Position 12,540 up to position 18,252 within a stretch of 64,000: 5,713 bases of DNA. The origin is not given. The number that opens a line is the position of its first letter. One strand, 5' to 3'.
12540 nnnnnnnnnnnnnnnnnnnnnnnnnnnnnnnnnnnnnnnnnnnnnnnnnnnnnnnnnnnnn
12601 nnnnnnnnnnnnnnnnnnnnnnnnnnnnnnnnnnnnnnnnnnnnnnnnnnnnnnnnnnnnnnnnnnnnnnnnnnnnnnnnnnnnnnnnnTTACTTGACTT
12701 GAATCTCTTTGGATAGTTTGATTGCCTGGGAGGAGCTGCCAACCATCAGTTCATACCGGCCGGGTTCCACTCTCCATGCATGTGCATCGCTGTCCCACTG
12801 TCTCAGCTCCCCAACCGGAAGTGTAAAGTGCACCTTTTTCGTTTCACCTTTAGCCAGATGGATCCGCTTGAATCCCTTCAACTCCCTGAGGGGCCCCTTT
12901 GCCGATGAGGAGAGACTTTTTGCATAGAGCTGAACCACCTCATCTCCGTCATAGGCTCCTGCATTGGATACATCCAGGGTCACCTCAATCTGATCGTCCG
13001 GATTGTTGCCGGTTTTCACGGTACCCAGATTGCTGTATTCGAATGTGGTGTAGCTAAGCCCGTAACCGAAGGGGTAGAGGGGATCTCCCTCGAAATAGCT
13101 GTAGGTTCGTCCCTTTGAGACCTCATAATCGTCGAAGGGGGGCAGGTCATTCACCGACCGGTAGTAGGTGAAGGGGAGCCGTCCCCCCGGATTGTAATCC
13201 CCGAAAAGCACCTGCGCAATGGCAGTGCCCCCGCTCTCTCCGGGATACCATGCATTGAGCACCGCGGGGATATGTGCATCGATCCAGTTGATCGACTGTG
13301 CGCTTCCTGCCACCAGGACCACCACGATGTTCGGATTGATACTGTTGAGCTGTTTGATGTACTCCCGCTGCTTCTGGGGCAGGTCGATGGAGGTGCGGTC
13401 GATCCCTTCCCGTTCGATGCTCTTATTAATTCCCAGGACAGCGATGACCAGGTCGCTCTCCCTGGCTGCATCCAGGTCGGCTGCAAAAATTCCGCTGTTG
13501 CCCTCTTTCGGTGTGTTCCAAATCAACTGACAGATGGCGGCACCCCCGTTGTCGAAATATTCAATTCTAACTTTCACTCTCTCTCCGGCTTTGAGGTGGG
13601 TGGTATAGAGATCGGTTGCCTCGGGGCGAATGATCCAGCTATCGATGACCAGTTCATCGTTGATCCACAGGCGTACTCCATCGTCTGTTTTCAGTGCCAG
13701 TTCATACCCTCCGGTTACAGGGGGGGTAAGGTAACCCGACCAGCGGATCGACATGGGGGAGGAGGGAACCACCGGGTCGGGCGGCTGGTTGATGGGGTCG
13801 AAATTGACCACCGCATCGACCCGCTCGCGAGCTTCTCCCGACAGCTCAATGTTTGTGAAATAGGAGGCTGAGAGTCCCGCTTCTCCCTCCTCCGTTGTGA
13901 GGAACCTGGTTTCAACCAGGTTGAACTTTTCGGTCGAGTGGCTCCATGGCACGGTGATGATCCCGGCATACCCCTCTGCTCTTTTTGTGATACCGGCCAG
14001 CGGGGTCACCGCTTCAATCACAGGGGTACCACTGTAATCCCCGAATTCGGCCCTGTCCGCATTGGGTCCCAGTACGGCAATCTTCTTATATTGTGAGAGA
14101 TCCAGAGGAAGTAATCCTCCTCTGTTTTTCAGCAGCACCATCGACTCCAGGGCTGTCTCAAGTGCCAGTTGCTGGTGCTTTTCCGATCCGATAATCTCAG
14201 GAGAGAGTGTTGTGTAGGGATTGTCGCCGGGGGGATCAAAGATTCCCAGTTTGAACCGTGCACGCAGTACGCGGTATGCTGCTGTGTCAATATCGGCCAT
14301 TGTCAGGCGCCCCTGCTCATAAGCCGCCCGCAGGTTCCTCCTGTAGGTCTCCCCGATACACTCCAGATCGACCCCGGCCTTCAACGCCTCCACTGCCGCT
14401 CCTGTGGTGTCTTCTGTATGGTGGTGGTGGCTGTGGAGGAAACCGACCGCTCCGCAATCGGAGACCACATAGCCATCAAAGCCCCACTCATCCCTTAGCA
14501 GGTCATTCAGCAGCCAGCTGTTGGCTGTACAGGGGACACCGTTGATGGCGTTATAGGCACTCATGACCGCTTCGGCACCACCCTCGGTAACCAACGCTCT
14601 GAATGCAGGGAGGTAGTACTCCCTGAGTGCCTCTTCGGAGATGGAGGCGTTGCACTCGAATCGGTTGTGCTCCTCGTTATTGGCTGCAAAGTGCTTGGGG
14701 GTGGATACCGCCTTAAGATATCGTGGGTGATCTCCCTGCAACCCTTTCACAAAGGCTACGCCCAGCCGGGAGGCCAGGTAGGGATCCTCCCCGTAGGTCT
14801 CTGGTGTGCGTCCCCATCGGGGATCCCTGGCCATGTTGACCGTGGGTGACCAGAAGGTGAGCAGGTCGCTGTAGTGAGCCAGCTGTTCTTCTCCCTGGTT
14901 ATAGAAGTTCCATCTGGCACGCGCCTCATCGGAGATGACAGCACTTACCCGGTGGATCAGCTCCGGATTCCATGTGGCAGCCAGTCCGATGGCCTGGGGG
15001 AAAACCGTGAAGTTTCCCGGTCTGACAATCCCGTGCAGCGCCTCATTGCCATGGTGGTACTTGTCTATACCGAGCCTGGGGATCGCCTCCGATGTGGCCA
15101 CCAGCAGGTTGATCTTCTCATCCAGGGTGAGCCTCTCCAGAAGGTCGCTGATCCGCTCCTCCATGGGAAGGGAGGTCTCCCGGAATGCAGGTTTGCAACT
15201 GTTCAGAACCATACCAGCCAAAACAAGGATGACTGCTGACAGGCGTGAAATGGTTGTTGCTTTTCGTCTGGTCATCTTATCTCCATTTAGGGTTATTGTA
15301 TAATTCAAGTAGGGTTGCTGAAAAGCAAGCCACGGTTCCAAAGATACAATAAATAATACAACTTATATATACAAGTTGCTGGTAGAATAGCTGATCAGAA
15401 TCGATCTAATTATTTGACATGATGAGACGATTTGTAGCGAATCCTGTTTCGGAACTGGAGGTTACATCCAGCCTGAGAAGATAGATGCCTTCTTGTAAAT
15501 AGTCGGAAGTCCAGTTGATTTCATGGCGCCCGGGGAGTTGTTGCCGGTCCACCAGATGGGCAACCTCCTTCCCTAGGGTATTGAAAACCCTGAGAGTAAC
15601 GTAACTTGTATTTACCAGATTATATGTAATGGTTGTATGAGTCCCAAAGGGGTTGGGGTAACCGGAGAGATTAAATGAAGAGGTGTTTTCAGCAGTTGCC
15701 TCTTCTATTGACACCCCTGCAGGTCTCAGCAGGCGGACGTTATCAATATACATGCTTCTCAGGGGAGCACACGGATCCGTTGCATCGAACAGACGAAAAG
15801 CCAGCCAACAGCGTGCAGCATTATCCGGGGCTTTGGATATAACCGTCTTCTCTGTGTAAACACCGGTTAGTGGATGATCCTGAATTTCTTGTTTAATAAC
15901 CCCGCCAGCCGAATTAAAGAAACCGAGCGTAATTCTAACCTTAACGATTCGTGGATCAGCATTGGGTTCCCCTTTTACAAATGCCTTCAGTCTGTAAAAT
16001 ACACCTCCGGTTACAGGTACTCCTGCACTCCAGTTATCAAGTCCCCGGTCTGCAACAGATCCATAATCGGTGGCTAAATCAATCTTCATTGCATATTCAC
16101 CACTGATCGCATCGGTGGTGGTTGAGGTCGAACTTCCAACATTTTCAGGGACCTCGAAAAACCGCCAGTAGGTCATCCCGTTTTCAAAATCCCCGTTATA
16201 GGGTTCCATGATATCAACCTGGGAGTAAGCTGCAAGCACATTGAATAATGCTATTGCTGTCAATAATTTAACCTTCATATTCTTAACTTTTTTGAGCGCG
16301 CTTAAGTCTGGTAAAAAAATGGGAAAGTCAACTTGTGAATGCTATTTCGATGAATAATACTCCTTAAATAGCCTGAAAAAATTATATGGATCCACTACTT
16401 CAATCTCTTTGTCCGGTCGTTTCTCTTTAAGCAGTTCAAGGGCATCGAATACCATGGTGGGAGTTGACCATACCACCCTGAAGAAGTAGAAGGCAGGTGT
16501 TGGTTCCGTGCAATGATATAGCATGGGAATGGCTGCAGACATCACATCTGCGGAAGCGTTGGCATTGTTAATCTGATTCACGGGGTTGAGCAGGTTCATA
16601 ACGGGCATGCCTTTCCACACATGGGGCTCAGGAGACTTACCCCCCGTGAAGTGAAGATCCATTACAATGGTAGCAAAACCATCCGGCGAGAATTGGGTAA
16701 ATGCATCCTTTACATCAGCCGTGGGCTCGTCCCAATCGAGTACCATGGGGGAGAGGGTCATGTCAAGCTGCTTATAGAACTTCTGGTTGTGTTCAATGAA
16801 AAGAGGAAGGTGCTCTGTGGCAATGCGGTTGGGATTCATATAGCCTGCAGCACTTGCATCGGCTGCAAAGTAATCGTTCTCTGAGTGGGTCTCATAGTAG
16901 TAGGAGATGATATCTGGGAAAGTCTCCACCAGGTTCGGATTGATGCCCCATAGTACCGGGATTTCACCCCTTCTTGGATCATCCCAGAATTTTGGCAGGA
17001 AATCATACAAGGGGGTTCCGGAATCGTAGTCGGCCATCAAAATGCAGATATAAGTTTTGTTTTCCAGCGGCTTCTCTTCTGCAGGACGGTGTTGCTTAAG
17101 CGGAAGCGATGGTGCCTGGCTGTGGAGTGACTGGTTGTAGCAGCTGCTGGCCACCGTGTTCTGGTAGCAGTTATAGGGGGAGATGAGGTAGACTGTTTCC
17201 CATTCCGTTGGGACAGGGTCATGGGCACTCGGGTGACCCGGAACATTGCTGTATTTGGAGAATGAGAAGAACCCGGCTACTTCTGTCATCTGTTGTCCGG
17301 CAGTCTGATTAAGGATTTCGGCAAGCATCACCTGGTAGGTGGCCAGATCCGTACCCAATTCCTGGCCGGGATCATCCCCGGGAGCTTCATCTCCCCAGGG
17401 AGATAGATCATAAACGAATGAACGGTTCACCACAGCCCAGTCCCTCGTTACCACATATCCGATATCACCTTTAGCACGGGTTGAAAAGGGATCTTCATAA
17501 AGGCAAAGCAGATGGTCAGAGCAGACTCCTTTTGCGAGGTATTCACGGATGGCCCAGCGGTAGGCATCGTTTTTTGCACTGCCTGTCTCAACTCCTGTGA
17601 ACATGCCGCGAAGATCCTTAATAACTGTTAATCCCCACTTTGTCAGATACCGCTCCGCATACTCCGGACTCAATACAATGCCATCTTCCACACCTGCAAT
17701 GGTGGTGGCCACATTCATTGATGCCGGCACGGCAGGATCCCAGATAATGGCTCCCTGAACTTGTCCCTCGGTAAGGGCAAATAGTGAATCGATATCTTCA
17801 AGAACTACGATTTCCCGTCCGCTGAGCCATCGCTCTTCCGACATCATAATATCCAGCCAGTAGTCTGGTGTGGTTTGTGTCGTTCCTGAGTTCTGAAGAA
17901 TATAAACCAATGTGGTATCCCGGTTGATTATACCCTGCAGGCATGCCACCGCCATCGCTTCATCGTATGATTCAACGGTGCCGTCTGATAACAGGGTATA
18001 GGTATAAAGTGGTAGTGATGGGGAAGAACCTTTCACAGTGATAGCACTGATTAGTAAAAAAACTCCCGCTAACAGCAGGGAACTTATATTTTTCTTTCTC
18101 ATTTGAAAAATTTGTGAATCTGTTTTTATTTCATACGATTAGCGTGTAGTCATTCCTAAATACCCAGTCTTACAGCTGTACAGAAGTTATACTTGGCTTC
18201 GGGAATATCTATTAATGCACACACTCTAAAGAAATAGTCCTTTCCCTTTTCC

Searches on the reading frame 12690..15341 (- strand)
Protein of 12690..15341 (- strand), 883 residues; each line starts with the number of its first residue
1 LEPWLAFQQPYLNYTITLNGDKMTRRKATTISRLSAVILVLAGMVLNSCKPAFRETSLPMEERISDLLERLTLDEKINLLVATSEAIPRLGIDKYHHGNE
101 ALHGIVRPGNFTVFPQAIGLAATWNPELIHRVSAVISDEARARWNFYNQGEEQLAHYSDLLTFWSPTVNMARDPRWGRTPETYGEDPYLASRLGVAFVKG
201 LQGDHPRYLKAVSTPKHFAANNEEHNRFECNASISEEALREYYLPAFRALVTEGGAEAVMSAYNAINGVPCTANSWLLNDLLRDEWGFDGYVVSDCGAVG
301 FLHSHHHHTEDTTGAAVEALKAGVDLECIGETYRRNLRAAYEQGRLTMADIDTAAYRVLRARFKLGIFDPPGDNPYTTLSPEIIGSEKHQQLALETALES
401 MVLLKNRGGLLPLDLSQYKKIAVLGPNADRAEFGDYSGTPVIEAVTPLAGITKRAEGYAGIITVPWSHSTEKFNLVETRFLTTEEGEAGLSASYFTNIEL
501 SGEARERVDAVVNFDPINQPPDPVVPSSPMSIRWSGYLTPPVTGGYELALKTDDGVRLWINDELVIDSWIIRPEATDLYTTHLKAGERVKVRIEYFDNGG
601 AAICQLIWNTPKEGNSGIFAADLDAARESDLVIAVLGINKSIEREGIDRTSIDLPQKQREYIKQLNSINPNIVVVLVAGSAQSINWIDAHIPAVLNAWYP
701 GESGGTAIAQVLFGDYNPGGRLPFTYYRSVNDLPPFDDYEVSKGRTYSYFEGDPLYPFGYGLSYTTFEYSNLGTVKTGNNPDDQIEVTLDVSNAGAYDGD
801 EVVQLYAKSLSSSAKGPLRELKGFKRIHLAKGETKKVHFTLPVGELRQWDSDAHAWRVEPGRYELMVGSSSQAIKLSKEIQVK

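Call 5: search_protein_families(library=pfam, proteins=[window:12690-15341:-], max_evalue=0.001)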
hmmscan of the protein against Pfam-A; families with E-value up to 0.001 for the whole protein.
window:12690-15341:- (883 aa): 5 families
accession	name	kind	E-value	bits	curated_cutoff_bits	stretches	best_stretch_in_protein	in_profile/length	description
PF01915.27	Glyco_hydro_3_C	-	4.9e-59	200.1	31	1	401-764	1-200/200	Glycosyl hydrolase family 3 C-terminal domain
PF00933.27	Glyco_hydro_3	-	4.7e-55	187.7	27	1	99-360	69-315/316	Glycosyl hydrolase family 3 N terminal domain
PF14310.12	Fn3-like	-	4.2e-26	91.3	25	1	801-871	1-71/71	Fibronectin type III-like domain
PF07691.17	PA14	-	3.5e-25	89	24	1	487-617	2-142/147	PA14 domain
PF10528.15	GLEYA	-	2.4e-05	25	26.2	1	531-602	2-83/91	GLEYA domain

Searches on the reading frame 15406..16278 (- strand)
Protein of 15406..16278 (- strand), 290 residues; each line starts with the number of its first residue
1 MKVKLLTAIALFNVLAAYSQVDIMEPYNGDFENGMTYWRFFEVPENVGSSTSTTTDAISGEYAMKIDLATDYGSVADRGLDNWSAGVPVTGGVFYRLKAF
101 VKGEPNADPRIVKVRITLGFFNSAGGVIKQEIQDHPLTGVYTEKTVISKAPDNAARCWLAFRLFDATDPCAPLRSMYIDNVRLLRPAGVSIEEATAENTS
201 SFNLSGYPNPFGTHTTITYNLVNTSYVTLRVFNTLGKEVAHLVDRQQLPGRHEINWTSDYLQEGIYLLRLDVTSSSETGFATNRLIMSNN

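Call 5: search_protein_families(library=pfam, proteins=[window:15406-16278:-], max_evalue=0.001)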
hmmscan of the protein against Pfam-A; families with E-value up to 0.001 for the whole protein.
window:15406-16278:- (290 aa): 1 family
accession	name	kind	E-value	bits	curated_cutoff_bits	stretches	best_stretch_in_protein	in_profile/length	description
PF18962.6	Por_Secre_tail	-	3.8e-07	30.7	27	1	207-275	2-67/75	Secretion system C-terminal sorting domain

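Call 41: search_protein_families(library=pfam, proteins=[window:15406-16278:-], max_evalue=0.1)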
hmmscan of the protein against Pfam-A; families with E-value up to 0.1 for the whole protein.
window:15406-16278:- (290 aa): 2 families
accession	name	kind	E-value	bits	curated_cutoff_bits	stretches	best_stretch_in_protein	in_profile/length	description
PF18962.6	Por_Secre_tail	-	3.8e-07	30.7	27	1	207-275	2-67/75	Secretion system C-terminal sorting domain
PF13860.13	FlgD_ig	-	0.075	13.5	27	0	216-274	13-77/79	FlgD Ig-like domain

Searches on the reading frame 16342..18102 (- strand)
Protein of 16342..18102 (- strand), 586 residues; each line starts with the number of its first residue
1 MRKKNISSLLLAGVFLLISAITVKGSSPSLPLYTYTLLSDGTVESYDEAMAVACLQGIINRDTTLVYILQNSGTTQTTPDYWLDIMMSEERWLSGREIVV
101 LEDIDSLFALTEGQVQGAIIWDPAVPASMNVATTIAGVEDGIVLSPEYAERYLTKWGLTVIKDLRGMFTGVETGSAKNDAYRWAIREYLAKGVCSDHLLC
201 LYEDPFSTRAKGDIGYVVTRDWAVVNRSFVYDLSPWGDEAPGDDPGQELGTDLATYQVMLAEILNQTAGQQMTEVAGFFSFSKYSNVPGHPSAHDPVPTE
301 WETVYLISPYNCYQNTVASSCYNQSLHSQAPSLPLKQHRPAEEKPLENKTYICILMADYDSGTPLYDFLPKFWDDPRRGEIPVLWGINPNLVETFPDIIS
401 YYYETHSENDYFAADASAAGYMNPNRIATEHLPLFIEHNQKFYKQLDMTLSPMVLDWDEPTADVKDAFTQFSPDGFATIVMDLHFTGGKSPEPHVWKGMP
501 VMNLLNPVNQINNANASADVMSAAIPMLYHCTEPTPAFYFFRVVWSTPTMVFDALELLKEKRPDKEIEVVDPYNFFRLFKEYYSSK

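Call 5: search_protein_families(library=pfam, proteins=[window:16342-18102:-], max_evalue=0.001)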
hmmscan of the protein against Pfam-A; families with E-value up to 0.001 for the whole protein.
window:16342-18102:- (586 aa): 3 families
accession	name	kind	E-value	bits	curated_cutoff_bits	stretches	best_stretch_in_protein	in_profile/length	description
PF14323.11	GxGYxYP_C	-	1.6e-36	126.8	27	1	348-580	1-242/242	GxGYxYP putative glycoside hydrolase C-terminal domain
PF20957.2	GxGYxYP_N_2nd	-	1.8e-17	63.7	24.5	1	116-189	2-65/68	GxGYxYP_N second domain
PF16216.10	GxGYxYP_N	-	3.1e-05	24.1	23.9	1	46-87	12-50/72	GxGYxYP_N 1st domain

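Call 94: search_solved_structures(query=window:16342-18102:-, max_evalue=0.01)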
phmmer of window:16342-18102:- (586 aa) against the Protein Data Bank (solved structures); distinct sequences matched with E-value up to 0.01: 1.
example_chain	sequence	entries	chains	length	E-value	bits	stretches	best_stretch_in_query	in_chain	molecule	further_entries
3sgg_A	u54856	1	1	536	1.4e-08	36.7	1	332-437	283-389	Hypothetical hydrolase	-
